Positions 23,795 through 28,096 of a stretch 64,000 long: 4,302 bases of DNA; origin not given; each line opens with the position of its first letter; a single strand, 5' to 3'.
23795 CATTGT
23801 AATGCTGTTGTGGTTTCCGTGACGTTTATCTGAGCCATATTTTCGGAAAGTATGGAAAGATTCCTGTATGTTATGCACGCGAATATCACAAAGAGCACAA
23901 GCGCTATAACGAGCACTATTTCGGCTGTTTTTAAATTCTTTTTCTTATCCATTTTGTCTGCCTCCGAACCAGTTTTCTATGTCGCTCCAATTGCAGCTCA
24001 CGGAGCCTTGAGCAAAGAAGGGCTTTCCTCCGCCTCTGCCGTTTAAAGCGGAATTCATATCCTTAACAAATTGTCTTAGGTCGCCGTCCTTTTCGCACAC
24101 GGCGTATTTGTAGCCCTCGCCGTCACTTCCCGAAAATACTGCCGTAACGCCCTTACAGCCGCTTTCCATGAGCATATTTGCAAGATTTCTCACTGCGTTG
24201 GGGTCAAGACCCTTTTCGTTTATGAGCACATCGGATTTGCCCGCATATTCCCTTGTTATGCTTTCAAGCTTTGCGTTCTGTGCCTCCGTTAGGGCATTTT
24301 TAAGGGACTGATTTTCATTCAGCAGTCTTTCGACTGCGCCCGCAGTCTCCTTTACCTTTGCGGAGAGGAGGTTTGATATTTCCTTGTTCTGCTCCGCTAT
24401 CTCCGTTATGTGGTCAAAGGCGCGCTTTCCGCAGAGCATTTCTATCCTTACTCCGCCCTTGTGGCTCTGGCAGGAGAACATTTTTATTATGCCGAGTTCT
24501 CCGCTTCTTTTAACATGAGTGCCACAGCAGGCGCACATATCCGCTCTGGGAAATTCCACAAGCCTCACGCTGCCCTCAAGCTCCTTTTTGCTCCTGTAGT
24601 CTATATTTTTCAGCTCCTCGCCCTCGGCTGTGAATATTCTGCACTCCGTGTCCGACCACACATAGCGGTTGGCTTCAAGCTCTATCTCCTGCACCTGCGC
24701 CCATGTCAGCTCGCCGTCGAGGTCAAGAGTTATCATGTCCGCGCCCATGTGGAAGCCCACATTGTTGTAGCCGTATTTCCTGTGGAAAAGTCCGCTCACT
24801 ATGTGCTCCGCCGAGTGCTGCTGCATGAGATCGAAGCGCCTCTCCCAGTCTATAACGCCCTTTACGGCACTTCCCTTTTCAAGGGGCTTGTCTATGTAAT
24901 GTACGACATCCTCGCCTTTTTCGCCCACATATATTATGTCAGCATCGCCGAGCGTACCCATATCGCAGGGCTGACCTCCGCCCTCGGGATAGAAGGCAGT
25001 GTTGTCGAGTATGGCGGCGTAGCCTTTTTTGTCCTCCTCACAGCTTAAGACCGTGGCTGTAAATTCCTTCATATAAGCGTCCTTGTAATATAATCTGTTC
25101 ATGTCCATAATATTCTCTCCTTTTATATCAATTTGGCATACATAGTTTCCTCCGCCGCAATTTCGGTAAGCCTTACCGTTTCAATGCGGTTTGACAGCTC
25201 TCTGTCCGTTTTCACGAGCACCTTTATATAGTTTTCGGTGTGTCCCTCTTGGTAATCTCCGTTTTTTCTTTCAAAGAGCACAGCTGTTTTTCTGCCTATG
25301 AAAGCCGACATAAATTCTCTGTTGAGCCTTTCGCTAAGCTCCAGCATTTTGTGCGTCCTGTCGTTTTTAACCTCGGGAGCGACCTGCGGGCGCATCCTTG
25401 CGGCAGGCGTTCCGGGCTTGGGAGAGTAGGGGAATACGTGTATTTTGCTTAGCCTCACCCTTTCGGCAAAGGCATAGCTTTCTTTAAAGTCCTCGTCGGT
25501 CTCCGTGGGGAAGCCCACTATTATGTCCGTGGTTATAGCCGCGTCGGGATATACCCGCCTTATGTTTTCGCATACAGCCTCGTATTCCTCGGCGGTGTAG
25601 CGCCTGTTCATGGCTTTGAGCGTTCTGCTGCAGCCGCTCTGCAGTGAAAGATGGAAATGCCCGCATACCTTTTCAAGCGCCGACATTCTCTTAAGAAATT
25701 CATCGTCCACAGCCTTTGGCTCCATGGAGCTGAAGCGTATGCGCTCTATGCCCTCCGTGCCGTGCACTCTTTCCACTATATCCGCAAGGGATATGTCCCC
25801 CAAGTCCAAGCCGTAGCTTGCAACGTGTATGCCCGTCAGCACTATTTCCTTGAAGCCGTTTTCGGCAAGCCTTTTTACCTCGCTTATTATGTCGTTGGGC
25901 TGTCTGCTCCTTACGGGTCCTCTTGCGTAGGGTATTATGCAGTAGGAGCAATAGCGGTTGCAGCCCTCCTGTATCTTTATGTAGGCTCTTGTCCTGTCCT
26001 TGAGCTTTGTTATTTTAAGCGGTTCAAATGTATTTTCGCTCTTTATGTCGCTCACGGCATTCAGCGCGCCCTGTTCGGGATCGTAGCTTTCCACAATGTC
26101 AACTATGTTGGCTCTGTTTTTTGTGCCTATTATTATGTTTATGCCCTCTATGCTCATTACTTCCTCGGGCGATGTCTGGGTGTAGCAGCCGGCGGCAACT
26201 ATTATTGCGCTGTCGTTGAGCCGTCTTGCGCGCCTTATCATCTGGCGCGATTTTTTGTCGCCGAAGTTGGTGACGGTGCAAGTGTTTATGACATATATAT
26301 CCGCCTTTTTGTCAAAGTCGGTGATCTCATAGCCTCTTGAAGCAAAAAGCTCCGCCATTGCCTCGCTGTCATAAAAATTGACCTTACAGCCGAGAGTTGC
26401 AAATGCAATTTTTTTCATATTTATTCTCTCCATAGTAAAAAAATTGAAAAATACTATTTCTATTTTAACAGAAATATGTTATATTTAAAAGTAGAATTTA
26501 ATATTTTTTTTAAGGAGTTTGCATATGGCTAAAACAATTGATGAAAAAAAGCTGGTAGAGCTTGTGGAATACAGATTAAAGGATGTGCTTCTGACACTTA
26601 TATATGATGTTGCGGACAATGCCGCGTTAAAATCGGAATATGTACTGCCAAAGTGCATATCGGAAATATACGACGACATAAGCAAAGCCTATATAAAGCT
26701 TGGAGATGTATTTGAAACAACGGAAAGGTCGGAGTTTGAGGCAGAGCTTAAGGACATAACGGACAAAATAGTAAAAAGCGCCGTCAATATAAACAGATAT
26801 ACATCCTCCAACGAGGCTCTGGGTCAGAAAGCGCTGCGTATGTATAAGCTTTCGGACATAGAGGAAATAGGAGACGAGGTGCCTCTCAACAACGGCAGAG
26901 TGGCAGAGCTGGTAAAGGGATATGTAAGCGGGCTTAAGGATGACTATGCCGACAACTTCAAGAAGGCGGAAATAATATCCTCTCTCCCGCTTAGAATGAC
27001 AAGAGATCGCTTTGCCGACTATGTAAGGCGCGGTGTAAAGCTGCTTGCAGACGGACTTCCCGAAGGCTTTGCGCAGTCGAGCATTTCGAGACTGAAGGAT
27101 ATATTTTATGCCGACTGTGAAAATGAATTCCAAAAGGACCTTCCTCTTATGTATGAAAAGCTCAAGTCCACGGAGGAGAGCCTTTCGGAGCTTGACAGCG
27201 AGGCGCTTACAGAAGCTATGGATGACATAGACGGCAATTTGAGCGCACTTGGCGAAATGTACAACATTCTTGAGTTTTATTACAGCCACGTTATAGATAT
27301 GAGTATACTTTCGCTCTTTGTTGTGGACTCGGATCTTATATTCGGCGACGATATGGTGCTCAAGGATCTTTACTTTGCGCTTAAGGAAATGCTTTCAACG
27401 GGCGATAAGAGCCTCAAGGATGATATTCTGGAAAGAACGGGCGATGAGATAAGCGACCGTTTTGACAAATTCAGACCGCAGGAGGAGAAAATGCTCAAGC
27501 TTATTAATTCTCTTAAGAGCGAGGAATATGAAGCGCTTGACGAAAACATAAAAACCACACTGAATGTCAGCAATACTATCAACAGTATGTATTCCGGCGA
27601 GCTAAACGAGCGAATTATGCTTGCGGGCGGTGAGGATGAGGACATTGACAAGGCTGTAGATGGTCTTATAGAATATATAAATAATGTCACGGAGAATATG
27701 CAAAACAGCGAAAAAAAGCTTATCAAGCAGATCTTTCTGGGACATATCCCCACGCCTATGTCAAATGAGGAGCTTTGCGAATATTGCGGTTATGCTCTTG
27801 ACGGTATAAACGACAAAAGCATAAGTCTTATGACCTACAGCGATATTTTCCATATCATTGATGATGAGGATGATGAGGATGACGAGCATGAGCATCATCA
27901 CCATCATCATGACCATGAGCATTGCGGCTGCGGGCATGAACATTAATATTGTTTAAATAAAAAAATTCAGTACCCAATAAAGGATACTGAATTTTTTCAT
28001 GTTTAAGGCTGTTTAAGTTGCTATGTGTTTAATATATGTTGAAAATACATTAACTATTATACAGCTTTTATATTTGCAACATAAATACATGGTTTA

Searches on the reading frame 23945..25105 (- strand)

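Call 93: search_protein_families(library=pfam, max_evalue=0.001, proteins=[window:23945-25105:-])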
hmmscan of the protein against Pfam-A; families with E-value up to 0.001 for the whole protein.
window:23945-25105:- (386 aa): 3 families
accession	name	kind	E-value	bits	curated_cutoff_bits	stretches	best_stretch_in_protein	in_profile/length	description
PF02272.25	DHHA1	-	3.9e-08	34.1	25.9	1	295-370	6-84/102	DHHA1 domain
PF01411.24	tRNA-synt_2c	-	8.3e-08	31.6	30.3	1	16-89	476-552/552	tRNA synthetases class II (A)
PF07973.19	tRNA_SAD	-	1.5e-07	31.8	24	1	180-222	1-44/44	Threonyl and Alanyl tRNA synthetase second additional domain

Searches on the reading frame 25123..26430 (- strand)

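Call 93: search_protein_families(library=pfam, max_evalue=0.001, proteins=[window:25123-26430:-])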
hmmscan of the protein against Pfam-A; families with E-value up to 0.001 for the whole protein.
window:25123-26430:- (435 aa): 2 families
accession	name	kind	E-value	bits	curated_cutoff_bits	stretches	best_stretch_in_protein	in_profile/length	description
PF04055.27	Radical_SAM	-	1.5e-28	100.5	29.5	1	151-321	1-165/166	Radical SAM superfamily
PF00919.26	UPF0004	-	5.3e-28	97.3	27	1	7-102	1-98/98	Uncharacterized protein family UPF0004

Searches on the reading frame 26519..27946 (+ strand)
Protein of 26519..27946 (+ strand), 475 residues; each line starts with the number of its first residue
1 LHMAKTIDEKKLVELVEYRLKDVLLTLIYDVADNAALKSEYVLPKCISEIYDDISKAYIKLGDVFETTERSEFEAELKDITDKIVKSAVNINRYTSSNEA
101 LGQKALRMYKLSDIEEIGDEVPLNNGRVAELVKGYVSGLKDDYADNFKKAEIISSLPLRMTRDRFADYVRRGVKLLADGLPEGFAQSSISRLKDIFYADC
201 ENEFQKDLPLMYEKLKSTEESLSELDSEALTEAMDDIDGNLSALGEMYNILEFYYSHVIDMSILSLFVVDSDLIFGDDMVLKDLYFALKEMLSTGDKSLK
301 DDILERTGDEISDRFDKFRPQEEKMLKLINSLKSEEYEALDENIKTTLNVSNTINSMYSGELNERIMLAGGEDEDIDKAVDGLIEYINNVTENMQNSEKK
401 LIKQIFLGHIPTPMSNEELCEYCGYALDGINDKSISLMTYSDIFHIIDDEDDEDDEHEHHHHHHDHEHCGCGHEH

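Call 3: search_protein_families(library=pfam, proteins=[window:26519-27943:+], max_evalue=0.1)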
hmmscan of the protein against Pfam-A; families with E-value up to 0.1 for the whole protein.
window:26519-27943:+ (475 aa): 1 family
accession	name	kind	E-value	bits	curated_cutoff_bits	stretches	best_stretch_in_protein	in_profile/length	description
PF08678.16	Rsbr_N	-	0.005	17.4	27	1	36-111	18-93/130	Rsbr N terminal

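Call 54: find_encoding_contigs(protein=window:26519-27946:+, flank=6000, max_places=6)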
Protein window:26519-27946:+ (475 aa): no gene with exactly this product is on record in the collection.
